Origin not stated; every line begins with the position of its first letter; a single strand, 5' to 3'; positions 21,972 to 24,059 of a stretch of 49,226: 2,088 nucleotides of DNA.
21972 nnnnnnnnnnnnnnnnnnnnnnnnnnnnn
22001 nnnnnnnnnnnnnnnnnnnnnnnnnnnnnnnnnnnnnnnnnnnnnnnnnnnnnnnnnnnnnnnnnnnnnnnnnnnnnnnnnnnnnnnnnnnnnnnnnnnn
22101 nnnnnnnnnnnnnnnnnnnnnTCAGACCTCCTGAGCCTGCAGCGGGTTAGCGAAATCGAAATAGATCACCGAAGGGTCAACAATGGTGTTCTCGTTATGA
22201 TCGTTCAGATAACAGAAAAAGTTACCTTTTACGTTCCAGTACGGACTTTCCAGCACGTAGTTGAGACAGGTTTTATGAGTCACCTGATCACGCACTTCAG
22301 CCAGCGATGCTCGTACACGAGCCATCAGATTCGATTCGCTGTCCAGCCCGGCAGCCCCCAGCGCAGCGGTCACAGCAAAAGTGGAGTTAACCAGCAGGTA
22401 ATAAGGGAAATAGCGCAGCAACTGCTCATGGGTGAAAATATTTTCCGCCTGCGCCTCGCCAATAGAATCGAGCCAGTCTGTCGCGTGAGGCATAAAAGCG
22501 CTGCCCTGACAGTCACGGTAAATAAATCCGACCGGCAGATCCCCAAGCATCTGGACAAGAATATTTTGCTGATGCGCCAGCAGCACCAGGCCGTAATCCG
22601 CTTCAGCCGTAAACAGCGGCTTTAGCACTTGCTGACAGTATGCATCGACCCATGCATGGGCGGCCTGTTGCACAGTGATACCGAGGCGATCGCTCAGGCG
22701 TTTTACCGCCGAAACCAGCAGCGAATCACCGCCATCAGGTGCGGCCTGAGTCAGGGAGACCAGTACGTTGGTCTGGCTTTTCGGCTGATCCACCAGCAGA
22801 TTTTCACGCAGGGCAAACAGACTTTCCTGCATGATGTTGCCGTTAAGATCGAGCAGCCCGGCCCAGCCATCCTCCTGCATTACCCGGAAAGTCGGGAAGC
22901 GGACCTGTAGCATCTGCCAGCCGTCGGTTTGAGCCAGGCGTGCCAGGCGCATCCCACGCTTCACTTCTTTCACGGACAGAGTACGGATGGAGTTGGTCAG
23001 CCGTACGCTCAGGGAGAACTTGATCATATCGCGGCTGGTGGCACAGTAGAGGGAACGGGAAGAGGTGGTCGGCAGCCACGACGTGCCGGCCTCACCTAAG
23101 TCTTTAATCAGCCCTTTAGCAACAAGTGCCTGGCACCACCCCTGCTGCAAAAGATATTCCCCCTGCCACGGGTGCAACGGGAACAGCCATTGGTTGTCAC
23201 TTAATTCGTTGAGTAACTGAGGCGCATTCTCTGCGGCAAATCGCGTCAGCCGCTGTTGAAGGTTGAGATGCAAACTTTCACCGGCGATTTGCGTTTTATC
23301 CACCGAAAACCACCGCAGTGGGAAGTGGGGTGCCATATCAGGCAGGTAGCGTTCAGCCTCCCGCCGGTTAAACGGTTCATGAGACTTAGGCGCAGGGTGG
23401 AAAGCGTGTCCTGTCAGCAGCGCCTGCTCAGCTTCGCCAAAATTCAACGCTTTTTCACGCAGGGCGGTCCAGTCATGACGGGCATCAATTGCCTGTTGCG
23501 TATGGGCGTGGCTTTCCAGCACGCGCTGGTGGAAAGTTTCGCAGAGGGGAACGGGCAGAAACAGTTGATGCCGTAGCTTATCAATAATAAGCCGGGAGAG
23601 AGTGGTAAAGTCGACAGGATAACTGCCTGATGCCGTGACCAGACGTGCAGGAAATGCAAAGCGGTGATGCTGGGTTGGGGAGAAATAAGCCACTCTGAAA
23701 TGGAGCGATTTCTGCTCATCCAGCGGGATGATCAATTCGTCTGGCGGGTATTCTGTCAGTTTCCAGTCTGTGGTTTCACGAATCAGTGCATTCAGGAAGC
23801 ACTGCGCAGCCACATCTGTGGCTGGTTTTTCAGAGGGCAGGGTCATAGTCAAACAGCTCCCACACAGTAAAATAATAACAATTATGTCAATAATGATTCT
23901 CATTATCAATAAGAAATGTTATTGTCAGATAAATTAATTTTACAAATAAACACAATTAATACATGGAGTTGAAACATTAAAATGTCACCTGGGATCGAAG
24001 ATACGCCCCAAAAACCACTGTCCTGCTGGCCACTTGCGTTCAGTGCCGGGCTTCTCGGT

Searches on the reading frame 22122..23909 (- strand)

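Call 85: search_protein_families(proteins=[window:22122-23909:-], library=padloc, max_evalue=0.00001)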
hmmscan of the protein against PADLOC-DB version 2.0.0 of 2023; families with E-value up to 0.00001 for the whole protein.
window:22122-23909:- (595 aa): 0 families

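Call 86: search_protein_families(proteins=[window:22122-23909:-], library=ncbifam, max_evalue=0.00001)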
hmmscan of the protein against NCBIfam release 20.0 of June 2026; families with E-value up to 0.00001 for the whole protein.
window:22122-23909:- (595 aa): 3 families
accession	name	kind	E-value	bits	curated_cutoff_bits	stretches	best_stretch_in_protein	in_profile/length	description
NF033586.1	staphy_B_SbnF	exception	1.3e-15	57.1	900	1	124-315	98-295/577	staphyloferrin B biosynthesis protein SbnF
NF033583.1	staphy_B_SbnC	exception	1.6e-13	49.8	700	1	128-544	107-530/584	staphyloferrin B biosynthesis protein SbnC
NF041038.1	FslA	exception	6.2e-09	34.7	1000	0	152-325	181-367/640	rhizoferrin biosynthesis protein FslA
